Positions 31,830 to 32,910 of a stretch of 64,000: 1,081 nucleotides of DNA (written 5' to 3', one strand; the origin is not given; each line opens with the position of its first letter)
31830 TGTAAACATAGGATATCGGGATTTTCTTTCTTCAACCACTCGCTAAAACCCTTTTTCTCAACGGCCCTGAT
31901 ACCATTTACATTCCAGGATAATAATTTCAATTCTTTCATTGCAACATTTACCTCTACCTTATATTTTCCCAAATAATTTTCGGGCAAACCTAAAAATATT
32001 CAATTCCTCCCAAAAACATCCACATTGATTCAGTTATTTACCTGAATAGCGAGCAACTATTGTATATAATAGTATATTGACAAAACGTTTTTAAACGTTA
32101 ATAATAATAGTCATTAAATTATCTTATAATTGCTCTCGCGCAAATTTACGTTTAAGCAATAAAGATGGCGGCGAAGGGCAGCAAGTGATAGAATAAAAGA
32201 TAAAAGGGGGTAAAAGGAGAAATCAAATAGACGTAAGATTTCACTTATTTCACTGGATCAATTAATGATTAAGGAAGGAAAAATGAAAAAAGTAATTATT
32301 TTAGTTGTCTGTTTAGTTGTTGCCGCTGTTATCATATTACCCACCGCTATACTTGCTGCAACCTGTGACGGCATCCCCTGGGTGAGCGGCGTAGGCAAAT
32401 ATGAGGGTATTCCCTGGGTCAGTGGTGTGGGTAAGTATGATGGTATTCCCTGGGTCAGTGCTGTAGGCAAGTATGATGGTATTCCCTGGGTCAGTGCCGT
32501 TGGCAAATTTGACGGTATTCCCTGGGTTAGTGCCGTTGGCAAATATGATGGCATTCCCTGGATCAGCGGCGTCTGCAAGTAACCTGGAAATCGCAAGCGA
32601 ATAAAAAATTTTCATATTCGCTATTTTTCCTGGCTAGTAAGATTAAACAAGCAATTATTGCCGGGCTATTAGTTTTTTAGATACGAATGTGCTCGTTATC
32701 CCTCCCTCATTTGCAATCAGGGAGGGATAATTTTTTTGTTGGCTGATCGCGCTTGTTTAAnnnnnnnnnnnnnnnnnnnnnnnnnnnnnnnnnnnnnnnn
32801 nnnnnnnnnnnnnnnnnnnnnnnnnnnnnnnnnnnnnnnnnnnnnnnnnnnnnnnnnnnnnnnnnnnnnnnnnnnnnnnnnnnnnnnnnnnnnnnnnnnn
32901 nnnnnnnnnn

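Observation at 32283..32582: Small secreted protein made entirely of six tandem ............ repeats under protein-level purifying selection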

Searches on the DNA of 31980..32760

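Call 21: search_rna_families(source=window, start=31980, end=32760, threshold=evalue, max_evalue=1)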
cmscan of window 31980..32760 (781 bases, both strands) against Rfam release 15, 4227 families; matches with E-value up to 1: 0.
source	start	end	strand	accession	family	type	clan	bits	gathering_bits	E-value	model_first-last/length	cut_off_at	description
